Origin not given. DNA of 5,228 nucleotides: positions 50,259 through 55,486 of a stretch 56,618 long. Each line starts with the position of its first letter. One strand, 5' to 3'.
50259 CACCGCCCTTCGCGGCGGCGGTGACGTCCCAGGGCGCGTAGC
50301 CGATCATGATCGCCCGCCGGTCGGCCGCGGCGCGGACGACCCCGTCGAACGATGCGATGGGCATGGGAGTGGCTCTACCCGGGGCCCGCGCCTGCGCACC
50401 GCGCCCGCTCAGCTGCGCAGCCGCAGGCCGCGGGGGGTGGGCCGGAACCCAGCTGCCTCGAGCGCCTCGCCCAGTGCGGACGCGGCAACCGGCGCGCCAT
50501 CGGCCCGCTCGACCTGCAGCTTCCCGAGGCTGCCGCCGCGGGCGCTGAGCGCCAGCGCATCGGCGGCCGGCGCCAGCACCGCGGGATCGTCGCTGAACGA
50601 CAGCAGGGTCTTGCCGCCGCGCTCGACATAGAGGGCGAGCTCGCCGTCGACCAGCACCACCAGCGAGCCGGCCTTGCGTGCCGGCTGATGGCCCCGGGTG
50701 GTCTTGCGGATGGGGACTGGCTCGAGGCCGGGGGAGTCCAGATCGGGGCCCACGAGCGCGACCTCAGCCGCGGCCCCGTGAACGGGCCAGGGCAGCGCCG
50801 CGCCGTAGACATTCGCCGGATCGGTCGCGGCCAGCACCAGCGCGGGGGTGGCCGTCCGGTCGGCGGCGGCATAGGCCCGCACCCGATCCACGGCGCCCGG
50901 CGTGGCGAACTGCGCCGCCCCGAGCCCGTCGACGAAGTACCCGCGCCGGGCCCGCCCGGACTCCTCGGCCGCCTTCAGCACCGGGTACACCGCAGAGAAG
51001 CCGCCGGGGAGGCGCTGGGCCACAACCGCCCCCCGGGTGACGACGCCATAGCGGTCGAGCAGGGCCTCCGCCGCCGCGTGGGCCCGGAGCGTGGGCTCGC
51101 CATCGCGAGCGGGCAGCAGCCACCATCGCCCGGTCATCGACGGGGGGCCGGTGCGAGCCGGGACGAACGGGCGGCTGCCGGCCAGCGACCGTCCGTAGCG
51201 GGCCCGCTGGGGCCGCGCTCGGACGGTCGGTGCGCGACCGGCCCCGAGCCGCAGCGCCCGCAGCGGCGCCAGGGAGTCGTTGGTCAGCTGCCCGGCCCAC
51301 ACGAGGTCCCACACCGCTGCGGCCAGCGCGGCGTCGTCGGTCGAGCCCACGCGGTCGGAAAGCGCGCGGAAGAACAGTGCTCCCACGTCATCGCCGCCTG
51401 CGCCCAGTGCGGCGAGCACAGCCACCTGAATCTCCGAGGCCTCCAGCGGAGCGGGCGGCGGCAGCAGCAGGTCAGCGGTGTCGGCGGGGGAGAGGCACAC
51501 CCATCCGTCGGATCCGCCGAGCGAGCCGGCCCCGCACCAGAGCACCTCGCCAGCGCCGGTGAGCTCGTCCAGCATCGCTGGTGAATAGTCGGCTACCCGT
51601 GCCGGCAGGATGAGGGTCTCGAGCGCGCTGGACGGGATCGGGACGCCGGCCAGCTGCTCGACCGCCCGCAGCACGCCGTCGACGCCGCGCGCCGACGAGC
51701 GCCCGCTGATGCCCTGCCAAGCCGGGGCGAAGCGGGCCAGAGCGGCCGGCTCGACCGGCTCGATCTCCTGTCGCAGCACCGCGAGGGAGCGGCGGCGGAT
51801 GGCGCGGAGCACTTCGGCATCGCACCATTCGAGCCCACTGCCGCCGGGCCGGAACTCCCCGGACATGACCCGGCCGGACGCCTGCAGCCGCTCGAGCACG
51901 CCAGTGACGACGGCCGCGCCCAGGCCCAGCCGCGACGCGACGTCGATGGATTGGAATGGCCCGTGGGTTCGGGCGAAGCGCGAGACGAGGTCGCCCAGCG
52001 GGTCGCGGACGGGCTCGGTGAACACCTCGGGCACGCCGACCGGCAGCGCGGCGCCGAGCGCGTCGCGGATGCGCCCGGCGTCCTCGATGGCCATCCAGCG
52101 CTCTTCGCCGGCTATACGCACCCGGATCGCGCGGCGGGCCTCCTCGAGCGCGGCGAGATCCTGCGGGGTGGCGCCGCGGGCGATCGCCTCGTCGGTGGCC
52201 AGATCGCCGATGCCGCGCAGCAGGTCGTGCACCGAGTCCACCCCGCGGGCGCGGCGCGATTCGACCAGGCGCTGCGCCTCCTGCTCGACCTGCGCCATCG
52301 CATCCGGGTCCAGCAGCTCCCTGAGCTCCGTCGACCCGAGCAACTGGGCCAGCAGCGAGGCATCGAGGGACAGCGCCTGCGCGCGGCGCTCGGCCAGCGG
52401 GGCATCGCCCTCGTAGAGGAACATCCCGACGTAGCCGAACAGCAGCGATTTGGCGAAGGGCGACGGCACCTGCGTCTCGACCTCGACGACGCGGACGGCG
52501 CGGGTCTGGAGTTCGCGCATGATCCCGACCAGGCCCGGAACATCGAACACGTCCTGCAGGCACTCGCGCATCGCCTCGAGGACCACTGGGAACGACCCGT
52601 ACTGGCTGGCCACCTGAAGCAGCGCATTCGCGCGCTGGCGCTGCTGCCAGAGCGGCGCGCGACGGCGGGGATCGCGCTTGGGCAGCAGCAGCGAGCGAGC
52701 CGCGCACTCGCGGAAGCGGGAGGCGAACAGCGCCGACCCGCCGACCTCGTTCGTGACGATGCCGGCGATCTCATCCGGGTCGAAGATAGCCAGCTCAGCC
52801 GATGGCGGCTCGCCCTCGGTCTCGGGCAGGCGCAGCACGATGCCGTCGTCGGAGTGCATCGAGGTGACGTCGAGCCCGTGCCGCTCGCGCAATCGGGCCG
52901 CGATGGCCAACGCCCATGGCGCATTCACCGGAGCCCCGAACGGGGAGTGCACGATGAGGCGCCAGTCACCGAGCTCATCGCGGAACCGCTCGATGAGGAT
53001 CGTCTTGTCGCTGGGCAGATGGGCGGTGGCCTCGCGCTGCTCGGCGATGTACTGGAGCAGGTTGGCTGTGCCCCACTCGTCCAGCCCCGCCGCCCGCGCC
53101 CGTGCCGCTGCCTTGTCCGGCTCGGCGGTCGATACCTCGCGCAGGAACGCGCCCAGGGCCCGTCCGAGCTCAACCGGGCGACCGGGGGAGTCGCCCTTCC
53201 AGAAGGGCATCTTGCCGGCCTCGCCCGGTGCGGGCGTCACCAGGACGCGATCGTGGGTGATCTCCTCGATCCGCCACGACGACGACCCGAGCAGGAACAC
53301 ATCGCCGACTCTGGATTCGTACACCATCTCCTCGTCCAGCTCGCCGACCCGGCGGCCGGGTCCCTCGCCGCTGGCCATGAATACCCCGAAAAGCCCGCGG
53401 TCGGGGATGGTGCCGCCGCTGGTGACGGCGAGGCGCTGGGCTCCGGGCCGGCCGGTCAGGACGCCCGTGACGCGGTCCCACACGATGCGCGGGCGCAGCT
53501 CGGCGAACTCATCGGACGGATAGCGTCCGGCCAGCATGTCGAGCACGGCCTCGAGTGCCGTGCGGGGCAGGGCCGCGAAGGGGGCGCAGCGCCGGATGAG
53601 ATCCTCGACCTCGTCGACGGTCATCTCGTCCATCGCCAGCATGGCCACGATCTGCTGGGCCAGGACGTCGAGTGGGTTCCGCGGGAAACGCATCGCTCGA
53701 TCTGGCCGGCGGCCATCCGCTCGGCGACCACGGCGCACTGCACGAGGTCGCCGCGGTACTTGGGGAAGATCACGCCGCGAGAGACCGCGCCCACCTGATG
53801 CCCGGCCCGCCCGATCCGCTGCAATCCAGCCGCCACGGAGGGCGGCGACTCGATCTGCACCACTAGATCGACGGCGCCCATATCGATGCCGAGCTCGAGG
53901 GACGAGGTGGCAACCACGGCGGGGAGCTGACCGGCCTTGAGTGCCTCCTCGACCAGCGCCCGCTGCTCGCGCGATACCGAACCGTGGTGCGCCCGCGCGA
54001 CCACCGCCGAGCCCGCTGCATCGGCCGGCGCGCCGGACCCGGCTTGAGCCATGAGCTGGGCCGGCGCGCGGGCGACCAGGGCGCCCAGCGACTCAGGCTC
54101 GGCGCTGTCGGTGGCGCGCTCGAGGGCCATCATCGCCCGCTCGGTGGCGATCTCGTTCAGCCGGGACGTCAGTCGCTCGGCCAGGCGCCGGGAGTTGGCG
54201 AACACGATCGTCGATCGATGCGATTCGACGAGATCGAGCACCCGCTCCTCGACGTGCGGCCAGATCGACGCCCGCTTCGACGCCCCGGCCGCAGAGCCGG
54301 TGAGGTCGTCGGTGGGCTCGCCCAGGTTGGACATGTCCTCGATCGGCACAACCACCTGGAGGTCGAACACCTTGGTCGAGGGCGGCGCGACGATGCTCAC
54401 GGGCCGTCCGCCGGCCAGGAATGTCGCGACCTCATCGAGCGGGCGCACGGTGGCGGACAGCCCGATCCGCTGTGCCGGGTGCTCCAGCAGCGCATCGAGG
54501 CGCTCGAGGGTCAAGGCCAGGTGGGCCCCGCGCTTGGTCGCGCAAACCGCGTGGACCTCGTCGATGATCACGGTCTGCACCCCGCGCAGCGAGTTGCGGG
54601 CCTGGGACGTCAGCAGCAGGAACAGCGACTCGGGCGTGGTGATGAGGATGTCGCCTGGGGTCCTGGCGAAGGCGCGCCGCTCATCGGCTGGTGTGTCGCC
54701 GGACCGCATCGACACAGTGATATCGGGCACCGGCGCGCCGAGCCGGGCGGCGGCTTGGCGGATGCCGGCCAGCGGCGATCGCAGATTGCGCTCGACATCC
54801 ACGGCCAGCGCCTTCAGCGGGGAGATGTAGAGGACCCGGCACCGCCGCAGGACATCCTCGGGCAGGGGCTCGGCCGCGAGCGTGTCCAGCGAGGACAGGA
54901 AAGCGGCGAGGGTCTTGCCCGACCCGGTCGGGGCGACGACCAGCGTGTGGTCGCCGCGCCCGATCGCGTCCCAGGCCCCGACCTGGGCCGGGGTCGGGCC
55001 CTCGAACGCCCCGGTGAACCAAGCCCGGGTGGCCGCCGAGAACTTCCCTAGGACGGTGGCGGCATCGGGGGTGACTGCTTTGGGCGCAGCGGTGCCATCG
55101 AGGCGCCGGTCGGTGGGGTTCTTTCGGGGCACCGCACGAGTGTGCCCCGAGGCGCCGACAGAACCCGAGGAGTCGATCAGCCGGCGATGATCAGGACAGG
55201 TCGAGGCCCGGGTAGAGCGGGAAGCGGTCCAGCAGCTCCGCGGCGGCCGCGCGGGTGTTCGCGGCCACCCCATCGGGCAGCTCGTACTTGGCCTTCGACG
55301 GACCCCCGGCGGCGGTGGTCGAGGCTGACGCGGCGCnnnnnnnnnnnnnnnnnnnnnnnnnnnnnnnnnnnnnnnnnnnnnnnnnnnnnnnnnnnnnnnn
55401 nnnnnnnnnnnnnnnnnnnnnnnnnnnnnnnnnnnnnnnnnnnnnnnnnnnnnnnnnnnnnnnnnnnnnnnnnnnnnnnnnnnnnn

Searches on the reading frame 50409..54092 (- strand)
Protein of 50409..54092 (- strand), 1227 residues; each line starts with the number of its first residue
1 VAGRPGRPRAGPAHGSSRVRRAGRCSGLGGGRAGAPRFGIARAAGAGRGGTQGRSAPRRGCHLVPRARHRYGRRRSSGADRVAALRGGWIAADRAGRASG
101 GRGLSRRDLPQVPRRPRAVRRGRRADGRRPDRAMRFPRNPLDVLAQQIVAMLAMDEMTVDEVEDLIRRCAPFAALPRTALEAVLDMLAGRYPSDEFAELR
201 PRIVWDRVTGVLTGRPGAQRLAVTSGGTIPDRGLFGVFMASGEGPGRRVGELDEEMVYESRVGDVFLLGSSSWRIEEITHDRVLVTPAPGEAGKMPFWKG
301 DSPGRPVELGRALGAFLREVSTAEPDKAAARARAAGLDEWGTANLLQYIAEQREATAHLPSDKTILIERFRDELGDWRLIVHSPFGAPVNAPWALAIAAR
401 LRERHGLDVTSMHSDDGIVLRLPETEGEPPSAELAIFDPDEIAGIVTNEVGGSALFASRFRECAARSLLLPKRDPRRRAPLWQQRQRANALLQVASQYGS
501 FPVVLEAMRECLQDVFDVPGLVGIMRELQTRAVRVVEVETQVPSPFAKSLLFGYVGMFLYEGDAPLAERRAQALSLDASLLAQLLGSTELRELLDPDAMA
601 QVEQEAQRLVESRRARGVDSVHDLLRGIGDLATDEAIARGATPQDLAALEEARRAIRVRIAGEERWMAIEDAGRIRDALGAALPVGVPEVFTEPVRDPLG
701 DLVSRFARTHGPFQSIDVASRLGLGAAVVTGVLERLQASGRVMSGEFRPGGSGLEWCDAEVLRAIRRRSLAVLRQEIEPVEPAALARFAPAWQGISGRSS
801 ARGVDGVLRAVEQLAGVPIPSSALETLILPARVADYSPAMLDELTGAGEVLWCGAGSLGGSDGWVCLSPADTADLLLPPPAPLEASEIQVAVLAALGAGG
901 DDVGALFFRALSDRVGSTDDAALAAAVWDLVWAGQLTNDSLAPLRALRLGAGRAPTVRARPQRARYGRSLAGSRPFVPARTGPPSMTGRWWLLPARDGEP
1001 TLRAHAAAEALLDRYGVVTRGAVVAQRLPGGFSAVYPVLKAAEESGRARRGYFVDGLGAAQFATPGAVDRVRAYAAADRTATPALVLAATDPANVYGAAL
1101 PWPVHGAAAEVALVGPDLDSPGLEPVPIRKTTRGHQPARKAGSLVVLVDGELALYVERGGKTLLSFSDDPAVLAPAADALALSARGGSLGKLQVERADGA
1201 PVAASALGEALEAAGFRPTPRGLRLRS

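Call 77: search_protein_families(library=pfam, proteins=[window:50409-54092:-], max_evalue=0.0001)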
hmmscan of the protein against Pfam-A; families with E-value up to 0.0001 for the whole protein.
window:50409-54092:- (1227 aa): 5 families
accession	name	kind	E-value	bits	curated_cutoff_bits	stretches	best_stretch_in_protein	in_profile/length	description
PF08494.16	DEAD_assoc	-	4.6e-63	213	23.5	1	359-547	1-191/191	DEAD/H associated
PF19306.5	WH_Lhr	-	9.4e-50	168.7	27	1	134-295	11-168/168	Large helicase-related protein, winged helix domain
PF23234.1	WH4_Lhr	-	7.2e-36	122.1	27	1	999-1080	3-84/87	Large helicase-related protein, winged-helix domain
PF23235.1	WH3_Lhr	-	1.1e-32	112.7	27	1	782-873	3-93/95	Large helicase-related protein, winged-helix domain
PF23236.1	WH2_Lhr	-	6.8e-19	68.8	27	1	592-694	1-105/105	Large helicase-related protein, winged-helix domain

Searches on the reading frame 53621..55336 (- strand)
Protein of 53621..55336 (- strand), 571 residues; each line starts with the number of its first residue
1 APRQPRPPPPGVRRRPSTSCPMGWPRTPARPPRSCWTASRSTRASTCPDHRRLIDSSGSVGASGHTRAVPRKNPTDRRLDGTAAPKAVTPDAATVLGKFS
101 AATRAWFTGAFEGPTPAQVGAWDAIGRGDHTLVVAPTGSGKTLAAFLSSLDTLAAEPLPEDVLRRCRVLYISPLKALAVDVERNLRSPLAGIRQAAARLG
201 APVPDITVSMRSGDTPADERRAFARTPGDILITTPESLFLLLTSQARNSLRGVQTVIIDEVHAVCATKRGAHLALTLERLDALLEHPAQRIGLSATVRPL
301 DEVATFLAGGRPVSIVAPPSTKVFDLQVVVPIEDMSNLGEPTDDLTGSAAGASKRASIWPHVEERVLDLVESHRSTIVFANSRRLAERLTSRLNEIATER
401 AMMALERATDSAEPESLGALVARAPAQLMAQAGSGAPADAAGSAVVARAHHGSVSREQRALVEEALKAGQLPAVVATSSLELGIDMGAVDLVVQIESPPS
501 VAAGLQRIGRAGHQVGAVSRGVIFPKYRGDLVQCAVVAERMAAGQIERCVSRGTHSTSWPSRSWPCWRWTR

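Call 69: search_protein_families(library=pfam, proteins=[window:53621-55336:-], max_evalue=0.0001)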
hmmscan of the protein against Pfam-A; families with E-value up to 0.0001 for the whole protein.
window:53621-55336:- (571 aa): 3 families
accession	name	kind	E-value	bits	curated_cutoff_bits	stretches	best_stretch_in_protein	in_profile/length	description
PF00270.35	DEAD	-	2.6e-30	105.8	26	1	115-299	1-163/167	DEAD/DEAH box helicase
PF00271.37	Helicase_C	-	1.3e-13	51.6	23.5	1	447-512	42-107/110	Helicase conserved C-terminal domain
PF04851.21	ResIII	-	7.8e-08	32.8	22.5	1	128-297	23-162/164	Type III restriction enzyme, res subunit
